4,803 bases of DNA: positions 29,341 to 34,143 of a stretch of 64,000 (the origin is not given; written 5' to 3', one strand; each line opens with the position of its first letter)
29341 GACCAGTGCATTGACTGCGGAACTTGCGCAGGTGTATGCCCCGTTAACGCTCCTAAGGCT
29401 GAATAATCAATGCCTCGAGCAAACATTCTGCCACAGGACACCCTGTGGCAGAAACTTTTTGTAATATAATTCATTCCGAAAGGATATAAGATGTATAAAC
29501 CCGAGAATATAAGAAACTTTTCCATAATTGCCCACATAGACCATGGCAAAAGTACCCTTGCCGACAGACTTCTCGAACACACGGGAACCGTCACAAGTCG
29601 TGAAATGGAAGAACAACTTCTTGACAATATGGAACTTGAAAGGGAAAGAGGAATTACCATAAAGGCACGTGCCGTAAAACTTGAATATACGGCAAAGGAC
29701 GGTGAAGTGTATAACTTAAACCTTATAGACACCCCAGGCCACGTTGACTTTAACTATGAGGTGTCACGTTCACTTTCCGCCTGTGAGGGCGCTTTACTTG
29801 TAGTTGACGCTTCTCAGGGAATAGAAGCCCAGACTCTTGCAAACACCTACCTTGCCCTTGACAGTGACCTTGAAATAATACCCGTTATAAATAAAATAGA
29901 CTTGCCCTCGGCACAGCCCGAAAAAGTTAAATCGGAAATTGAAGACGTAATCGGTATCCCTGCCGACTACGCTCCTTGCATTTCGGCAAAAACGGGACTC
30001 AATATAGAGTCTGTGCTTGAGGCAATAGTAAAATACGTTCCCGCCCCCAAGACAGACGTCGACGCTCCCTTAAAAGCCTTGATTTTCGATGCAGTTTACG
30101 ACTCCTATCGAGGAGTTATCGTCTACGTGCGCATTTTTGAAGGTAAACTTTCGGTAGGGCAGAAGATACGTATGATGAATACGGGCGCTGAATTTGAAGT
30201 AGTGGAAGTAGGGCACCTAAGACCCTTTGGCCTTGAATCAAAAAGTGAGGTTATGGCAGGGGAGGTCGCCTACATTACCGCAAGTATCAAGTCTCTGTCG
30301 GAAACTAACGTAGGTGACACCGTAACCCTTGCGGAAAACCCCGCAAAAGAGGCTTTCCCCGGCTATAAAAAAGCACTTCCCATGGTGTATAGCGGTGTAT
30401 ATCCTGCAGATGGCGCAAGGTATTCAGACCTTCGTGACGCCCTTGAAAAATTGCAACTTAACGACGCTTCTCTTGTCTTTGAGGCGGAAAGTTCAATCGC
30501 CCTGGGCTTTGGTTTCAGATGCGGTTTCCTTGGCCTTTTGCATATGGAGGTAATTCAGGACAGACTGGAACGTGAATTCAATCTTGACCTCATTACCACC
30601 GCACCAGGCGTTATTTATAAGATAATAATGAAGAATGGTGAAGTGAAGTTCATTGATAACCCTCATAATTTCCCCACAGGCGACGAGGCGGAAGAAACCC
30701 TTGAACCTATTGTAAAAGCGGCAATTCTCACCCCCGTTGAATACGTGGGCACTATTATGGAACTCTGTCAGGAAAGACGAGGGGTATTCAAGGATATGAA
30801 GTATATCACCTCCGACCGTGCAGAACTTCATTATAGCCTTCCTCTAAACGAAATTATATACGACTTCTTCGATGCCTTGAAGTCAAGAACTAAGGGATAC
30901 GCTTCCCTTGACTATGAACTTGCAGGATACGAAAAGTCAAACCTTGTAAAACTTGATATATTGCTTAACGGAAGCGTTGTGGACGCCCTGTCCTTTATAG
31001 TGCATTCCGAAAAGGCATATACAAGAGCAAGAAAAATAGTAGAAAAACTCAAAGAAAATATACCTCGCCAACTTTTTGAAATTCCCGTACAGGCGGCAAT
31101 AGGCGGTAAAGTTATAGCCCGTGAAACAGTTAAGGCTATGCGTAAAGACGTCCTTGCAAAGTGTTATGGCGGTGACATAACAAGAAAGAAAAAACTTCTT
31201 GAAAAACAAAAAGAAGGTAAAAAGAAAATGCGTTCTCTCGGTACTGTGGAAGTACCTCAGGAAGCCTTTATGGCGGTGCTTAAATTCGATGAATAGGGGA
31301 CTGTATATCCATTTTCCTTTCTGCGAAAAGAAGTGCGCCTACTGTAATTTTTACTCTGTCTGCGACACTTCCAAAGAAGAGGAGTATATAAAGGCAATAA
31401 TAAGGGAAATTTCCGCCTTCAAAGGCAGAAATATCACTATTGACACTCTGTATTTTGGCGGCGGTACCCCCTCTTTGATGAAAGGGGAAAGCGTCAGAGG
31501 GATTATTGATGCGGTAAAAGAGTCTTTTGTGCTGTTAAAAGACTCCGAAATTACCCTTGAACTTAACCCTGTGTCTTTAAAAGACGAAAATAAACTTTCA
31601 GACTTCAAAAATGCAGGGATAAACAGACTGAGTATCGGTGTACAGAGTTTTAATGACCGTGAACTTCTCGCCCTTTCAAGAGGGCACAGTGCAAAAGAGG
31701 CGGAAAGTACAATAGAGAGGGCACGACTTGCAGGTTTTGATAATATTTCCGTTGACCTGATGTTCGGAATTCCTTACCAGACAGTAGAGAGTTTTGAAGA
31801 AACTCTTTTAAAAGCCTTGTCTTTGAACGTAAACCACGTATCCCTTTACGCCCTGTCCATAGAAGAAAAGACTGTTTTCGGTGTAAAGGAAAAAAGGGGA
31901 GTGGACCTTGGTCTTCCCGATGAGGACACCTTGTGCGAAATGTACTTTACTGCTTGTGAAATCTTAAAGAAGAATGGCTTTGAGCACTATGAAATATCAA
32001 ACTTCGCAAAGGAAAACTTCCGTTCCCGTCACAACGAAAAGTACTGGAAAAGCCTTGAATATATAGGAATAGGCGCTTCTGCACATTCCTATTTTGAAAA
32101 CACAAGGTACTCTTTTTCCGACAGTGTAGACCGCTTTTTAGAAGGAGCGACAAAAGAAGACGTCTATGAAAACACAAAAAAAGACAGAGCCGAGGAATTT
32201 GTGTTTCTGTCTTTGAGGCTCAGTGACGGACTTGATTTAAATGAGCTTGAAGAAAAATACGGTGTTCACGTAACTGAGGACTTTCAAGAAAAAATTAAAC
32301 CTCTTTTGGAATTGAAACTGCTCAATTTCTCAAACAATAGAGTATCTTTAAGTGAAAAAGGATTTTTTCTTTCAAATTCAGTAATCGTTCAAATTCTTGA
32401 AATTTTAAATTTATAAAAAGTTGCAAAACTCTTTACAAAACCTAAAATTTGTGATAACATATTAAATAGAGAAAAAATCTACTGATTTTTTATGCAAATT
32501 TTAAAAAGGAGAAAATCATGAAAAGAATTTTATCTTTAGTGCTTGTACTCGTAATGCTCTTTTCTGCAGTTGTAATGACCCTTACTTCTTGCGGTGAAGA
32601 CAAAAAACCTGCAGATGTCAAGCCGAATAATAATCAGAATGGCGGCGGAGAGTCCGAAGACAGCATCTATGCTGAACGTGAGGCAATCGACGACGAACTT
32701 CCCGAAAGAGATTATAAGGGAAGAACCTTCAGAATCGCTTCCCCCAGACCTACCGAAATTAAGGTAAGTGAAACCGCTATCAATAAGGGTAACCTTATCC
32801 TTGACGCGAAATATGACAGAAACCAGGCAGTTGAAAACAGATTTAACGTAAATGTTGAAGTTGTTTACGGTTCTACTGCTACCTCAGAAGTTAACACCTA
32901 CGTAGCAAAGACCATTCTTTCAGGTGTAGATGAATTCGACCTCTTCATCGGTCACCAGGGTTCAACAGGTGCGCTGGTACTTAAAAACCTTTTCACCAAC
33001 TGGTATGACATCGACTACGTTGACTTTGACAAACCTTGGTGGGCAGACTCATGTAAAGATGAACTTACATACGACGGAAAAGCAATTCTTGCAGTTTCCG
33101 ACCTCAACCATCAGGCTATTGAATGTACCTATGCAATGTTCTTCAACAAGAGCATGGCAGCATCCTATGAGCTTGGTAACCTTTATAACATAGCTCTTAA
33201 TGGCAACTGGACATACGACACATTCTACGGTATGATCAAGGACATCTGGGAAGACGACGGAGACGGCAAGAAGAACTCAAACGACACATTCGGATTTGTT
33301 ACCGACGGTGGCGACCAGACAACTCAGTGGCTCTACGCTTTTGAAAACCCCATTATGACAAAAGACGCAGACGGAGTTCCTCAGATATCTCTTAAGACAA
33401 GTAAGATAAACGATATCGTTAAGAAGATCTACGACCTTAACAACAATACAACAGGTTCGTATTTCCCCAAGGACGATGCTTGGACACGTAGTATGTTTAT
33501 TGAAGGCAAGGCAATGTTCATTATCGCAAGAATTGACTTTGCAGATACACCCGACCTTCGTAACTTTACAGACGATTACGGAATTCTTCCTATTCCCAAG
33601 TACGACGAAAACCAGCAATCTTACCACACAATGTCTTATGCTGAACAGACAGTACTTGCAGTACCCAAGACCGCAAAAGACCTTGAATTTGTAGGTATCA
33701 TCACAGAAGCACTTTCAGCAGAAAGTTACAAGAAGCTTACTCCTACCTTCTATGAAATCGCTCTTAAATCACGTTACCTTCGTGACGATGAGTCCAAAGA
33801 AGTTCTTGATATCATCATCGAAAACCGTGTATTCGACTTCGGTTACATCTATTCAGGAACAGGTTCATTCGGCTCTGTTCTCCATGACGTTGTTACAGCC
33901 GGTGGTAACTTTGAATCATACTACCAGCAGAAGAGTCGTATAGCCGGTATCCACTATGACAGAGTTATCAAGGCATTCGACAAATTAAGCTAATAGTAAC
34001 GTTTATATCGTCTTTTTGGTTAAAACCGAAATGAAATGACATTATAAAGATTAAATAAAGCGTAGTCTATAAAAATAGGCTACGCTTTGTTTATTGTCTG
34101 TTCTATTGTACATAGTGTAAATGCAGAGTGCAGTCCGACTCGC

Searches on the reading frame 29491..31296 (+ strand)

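Call 7: search_protein_families(library=pfam, proteins=[window:29491-31296:+])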
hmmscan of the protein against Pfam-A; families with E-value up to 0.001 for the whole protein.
window:29491-31296:+ (601 aa): 8 families
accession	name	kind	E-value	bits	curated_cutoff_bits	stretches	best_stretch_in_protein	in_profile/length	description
PF00009.33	GTP_EFTU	-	9.3e-57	192.1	26.5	1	5-184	1-187/188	Elongation factor Tu GTP binding domain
PF06421.17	LepA_C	-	2.2e-51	172.9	29.7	1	492-598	1-107/107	GTP-binding protein LepA C-terminus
PF00679.30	EFG_C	-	3.9e-24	84.9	27.9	1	403-489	2-87/89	Elongation factor G C-terminus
PF03144.31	GTP_EFTU_D2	-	1.7e-13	51.2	30.3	1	208-279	1-73/73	Elongation factor Tu domain 2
PF22042.2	EF-G_D2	-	9.9e-06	26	27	1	193-260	1-66/84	Elongation factor G domain 2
PF01926.29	MMR_HSR1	-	8.7e-05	23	21.9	1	18-135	10-113/113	50S ribosome-binding GTPase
PF00071.28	Ras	-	0.00028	21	21.6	0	65-183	39-160/162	Ras family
PF14492.12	EFG_III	-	0.00057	20.3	27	0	297-369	4-73/75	Elongation Factor G, domain III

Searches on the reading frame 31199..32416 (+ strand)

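Call 7: search_protein_families(library=pfam, proteins=[window:31199-32416:+])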
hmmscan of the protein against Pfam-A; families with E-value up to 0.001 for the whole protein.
window:31199-32416:+ (405 aa): 2 families
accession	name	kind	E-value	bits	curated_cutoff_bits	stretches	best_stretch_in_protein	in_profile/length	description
PF04055.27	Radical_SAM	-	9.9e-28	97.8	29.5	1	36-203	1-163/166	Radical SAM superfamily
PF06969.22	HemN_C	-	4e-18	65.7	24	1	326-391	2-67/67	HemN C-terminal domain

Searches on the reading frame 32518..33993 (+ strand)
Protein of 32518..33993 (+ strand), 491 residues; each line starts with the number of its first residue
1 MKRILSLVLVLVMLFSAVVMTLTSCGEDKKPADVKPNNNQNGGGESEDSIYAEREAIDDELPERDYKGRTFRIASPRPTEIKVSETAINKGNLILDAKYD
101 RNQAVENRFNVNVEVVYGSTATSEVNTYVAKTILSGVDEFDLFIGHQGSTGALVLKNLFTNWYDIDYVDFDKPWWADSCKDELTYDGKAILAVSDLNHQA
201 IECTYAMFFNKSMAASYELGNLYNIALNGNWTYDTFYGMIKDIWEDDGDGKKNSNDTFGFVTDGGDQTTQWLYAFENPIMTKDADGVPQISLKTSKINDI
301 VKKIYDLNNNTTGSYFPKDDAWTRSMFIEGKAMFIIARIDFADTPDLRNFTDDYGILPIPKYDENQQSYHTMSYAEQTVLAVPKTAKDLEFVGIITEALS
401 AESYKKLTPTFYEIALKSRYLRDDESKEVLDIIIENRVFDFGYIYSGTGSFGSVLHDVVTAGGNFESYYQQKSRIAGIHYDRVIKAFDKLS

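Call 7: search_protein_families(library=pfam, proteins=[window:32518-33993:+])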
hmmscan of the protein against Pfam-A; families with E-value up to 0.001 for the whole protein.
window:32518-33993:+ (491 aa): 0 families

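Call 10: find_encoding_contigs(protein=window:32518-33993:+, flank=4000, max_places=10)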
Protein window:32518-33993:+ (491 aa): 23 contigs read that carry it; 4 places shown.
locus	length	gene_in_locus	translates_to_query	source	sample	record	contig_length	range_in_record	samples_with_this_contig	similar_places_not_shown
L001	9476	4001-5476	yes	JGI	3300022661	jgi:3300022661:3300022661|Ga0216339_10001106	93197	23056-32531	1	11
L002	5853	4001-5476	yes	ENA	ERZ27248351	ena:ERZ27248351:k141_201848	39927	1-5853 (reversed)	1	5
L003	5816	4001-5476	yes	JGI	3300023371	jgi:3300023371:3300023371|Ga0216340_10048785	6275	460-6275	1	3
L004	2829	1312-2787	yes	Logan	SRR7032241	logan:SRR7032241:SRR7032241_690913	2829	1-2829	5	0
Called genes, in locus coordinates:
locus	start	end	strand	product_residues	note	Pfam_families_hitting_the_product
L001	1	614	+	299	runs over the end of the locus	PF04468:PSP1, PF28472:PSP1_3rd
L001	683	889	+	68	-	PF13183:Fer4_8 (faint), PF13187:Fer4_9, PF13237:Fer4_10, PF00037:Fer4 (weak), PF12838:Fer4_7, PF12797:Fer4_2 (weak), PF00037:Fer4, PF12837:Fer4_6 (weak), +5 more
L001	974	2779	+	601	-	PF00009:GTP_EFTU, PF22042:EF-G_D2 (faint), PF03144:GTP_EFTU_D2, PF00679:EFG_C, PF06421:LepA_C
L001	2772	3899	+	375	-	PF04055:Radical_SAM, PF06969:HemN_C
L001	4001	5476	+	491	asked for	-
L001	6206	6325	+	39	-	-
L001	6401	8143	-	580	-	PF02690:Na_Pi_cotrans, PF01895:PhoU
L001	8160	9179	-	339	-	PF00512:HisKA, PF02518:HATPase_c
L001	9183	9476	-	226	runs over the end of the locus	PF00072:Response_reg, PF00486:Trans_reg_C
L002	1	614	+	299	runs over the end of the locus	PF04468:PSP1, PF28472:PSP1_3rd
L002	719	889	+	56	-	PF00037:Fer4 (weak), PF13237:Fer4_10, PF14697:Fer4_21, PF12838:Fer4_7, PF13187:Fer4_9, PF12797:Fer4_2 (weak), PF12837:Fer4_6 (weak), PF00037:Fer4, +5 more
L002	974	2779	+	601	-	PF00009:GTP_EFTU, PF22042:EF-G_D2 (faint), PF03144:GTP_EFTU_D2, PF00679:EFG_C, PF06421:LepA_C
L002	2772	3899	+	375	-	PF04055:Radical_SAM, PF06969:HemN_C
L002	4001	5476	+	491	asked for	-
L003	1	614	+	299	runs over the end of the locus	PF04468:PSP1, PF28472:PSP1_3rd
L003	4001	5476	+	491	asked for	-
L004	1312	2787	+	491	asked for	-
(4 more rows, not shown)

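Call 24: find_homologous_proteins(query=window:32518-33993:+)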
Query window:32518-33993:+ (491 aa): 506 proteins with E <= 0.001 among 7387 candidates; the best 120 are listed.
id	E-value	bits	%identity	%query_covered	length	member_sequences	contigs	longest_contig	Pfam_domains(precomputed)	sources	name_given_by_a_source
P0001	0.0e+0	1087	97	100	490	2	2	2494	-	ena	-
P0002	4.8e-187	641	59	95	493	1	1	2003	-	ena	-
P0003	1.0e-167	577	54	100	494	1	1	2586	-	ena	-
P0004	3.3e-166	572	55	100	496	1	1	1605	-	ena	-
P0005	2.3e-165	569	55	100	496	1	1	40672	-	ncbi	-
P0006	4.7e-165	568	54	100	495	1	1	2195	-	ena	-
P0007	1.7e-164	566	55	100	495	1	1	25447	-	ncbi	-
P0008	3.7e-164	565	53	100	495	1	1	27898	-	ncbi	-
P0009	4.8e-164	565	52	100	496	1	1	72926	-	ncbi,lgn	-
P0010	4.9e-164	565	54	100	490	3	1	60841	-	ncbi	-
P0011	9.0e-164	564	54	100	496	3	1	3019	-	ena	-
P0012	3.8e-163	562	54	100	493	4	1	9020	-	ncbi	-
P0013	6.7e-163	561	54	96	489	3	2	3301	-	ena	-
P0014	4.1e-162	558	53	100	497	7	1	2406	-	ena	-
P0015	4.2e-161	555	53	100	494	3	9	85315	-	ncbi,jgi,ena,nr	ncbi:MAG: hypothetical protein E7613_04265 [Ruminococcaceae bacterium]|nr:hypothetical protein [Osci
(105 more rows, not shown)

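Call 25: find_encoding_contigs(protein=P0001, flank=5000, max_places=10)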
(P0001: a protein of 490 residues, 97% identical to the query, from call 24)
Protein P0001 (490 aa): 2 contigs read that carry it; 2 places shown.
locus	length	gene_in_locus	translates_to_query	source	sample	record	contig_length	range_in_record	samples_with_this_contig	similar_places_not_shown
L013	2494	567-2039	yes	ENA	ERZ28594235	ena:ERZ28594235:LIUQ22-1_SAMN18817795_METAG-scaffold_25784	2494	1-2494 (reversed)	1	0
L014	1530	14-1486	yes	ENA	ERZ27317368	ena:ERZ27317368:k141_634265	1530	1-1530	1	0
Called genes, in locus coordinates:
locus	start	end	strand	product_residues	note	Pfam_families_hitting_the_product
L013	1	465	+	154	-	?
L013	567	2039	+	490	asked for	-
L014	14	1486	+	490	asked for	-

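Call 58: search_protein_families(library=ncbifam, proteins=[window:32518-33993:+], max_evalue=0.01)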
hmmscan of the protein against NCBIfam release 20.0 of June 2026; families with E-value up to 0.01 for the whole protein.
window:32518-33993:+ (491 aa): 0 families

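Call 59: search_solved_structures(query=window:32518-33993:+, max_evalue=1)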
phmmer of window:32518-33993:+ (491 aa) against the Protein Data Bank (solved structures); distinct sequences matched with E-value up to 1: 1.
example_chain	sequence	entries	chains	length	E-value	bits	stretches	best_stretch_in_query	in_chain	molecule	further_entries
8q8o_A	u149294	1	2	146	0.57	12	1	394-465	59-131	DUF2170 family protein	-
